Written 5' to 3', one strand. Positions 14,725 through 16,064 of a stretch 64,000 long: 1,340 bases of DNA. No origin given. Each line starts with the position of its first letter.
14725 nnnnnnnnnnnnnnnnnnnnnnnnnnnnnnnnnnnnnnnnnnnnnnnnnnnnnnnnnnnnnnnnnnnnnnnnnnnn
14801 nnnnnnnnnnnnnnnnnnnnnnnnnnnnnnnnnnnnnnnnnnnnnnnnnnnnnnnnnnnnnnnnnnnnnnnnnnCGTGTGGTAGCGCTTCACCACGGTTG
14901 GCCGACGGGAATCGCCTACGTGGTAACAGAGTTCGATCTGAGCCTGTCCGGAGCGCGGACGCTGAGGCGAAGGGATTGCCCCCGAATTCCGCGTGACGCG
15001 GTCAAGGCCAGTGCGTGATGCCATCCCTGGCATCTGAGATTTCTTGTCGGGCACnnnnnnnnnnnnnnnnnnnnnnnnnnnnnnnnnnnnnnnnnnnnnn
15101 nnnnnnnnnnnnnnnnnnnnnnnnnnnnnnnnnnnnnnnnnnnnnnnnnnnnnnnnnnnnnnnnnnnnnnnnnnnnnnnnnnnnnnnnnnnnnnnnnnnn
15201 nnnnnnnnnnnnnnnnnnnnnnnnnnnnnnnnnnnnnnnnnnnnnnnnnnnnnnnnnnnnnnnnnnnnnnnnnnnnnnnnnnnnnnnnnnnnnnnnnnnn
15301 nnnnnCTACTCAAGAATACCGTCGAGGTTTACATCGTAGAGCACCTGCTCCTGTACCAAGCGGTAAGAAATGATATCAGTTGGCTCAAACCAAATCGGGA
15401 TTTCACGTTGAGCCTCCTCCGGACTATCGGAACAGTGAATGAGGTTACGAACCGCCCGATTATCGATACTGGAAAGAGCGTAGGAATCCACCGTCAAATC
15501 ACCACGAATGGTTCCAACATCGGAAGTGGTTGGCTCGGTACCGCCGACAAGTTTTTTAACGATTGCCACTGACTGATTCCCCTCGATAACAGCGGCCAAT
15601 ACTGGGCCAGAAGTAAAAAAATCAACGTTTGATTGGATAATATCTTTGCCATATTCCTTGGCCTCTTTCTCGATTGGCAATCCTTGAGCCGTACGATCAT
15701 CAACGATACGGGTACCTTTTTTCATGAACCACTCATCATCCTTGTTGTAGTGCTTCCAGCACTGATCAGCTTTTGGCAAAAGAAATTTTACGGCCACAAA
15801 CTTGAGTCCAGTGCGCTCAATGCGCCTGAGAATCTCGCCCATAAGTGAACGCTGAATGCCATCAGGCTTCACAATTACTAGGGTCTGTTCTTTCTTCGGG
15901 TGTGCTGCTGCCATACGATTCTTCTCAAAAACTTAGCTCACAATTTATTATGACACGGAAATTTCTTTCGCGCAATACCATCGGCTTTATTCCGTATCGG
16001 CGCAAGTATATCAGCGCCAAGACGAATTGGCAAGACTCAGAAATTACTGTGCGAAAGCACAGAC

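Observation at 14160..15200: tRNA-Pro embedded in ~1.1 kb of ORF-less, terminator-punctuated, structured non-coding DNA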

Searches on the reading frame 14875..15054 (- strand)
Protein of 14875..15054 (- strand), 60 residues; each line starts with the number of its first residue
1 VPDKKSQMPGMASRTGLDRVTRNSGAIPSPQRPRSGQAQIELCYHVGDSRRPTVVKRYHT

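Call 46: search_protein_families(library=pfam, proteins=[window:14875-15054:-], max_evalue=10)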
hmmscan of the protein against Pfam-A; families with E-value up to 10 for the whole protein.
seq(60 aa): 0 families

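Call 47: search_protein_families(library=ncbifam, proteins=[window:14875-15054:-], max_evalue=10)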
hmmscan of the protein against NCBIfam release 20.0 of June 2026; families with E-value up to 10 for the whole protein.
seq(60 aa): 0 families

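Call 50: find_homologous_proteins(query=A6, max_evalue=1)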
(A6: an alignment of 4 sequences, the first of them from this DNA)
Query A6 (4 sequences) (60 aa, profile of the alignment): 5 proteins with E <= 1 among 64 candidates.
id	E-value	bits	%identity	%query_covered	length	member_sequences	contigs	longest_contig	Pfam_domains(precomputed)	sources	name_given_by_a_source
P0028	3.0e-24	103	100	100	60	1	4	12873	-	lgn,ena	-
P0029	1.1e-21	95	-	-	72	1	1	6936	-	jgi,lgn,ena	-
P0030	1.6e-19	88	28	72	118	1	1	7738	-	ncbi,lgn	-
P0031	5.7e-19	86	34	97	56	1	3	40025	-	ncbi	-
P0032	3.1e-13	68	34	97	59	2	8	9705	-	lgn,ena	-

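Call 70: find_encoding_contigs(protein=P0032, flank=1500, max_places=2)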
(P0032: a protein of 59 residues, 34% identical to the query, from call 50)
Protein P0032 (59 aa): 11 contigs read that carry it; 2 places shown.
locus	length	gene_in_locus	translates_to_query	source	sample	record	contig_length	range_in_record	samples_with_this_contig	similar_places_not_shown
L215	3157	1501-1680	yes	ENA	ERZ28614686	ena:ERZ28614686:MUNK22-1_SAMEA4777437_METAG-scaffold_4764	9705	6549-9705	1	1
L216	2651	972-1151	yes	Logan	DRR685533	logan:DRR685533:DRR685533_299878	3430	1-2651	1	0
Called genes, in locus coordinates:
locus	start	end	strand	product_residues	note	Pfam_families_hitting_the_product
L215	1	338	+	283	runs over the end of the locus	PF00753:Lactamase_B, PF23023:Anti-Pycsar_Apyc1 (faint), PF12706:Lactamase_B_2 (weak)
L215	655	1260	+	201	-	PF00334:NDK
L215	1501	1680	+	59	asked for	-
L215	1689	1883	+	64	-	-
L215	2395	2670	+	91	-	-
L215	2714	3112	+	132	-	-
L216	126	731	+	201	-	PF00334:NDK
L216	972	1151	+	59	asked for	-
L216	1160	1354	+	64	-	-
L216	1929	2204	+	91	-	-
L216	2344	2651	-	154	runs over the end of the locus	PF00830:Ribosomal_L28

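Call 77: search_protein_families(library=padloc, proteins=[window:14875-15054:-], max_evalue=1)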
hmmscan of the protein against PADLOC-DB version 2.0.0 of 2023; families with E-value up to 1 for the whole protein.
seq(60 aa): 0 families
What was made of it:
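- On Type II toxin-antitoxin: Calls 46, 47 and 77: no hits.
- Closest known: Type II toxin-antitoxin and other two-gene small-protein modules. Different: There is no homology to any TA or defence family (calls 46, 47, 77).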

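Call 78: search_protein_families(library=phrogs, proteins=[window:14875-15054:-], max_evalue=1)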
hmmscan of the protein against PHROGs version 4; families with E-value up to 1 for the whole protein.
seq(60 aa): 0 families

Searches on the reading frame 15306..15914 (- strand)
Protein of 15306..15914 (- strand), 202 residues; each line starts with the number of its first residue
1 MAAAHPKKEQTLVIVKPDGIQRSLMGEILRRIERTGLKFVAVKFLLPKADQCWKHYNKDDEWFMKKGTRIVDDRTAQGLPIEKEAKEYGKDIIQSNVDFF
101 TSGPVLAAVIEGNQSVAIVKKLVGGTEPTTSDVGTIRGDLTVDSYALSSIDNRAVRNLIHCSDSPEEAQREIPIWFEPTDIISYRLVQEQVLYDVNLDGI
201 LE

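Call 9: search_protein_families(library=pfam, proteins=[window:15306-15914:-], max_evalue=1)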
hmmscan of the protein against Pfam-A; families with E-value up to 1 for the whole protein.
window:15306-15914:- (202 aa): 2 families
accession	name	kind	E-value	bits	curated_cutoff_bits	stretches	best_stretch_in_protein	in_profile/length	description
PF00334.24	NDK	-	3.7e-36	124.4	27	2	86-180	50-134/135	Nucleoside diphosphate kinase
PF05134.19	T2SSL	-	0.12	12.2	25.5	1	19-69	108-161/231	Type II secretion system (T2SS), protein L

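Call 10: find_related_loci(query=window:15306-15914:-, collection=genome_contigs, flank=5000)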
Query window:15306-15914:- (202 aa) in genome_contigs; peptide patterns used: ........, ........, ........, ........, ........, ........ (x = any residue, [..] = any of these).
563 stretches matched a pattern; 435 encode a relative of the query (tblastn E <= 1e-3); the best 80 are kept; 80 distinct loci.
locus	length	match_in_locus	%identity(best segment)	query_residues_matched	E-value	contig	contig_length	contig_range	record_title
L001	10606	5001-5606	96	1-202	1e-131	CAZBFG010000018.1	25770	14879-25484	MAG TPA_asm: uncultured Bdellovibrionales bacterium isolate ERP113451_co1_34 genome assembly, contig: NODE_2155_length_2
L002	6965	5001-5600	94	3-202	3e-128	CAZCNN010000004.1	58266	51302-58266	MAG TPA_asm: uncultured Bdellovibrionales bacterium isolate SRP286056_co2_548 genome assembly, contig: NODE_551_length_5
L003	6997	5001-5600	93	3-202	8e-128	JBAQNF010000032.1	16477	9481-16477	MAG: Candidatus Moraniibacteriota bacterium isolate MFD12002_ilm_asm_bin7 k127_106516, whole genome shotgun sequence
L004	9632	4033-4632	94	3-202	9e-128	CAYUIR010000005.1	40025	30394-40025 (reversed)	MAG TPA_asm: uncultured Bdellovibrionales bacterium isolate SRP219642_co6_142 genome assembly, contig: NODE_630_length_4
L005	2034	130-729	92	3-202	3e-135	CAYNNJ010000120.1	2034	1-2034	MAG TPA_asm: uncultured Bdellovibrionales bacterium isolate SRP189682_co2_170 genome assembly, contig: NODE_174960_lengt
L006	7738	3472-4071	93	3-202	3e-126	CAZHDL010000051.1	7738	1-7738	MAG TPA_asm: uncultured Bdellovibrionales bacterium isolate SRP219642_co10_72 genome assembly, contig: NODE_10101_length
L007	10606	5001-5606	90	1-202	2e-124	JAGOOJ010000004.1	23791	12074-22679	MAG: Candidatus Moraniibacteriota bacterium isolate Gw_Eff_bin_190 Gw_Eff_4210_length_23791_cov_12.926259, whole genome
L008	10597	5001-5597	89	4-202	4e-123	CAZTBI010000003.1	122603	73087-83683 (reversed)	MAG TPA_asm: uncultured Bdellovibrionales bacterium isolate SRP342105_co1_260 genome assembly, contig: NODE_167_length_1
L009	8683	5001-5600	89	3-202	4e-122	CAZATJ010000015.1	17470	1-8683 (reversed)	MAG TPA_asm: uncultured Bdellovibrionales bacterium isolate ERP113451_co3_238 genome assembly, contig: NODE_2415_length_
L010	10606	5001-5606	89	1-202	3e-122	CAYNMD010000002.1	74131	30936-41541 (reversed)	MAG TPA_asm: uncultured Bdellovibrionales bacterium isolate SRP135725_co1_638 genome assembly, contig: NODE_222_length_7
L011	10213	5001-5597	88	4-202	1e-121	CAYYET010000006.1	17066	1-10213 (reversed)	MAG TPA_asm: uncultured Bdellovibrionales bacterium isolate SRP135725_co1_601 genome assembly, contig: NODE_4361_length_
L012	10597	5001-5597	89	4-202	1e-121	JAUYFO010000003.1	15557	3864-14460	MAG: Candidatus Moraniibacteriota bacterium isolate C21_metabat.bin.18 C21_k141_2115, whole genome shotgun sequence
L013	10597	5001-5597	87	4-202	1e-120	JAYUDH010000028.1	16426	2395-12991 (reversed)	MAG: Candidatus Moraniibacteriota bacterium isolate GFS_7157 GFS_7157_27, whole genome shotgun sequence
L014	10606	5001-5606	87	1-202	6e-120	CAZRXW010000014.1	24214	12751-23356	MAG TPA_asm: uncultured Bdellovibrionales bacterium isolate SRP342105_co1_42 genome assembly, contig: NODE_2752_length_2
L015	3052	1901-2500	86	3-202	6e-123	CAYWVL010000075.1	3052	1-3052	MAG TPA_asm: uncultured Bdellovibrionales bacterium isolate SRP170004_co1_593 genome assembly, contig: NODE_56031_length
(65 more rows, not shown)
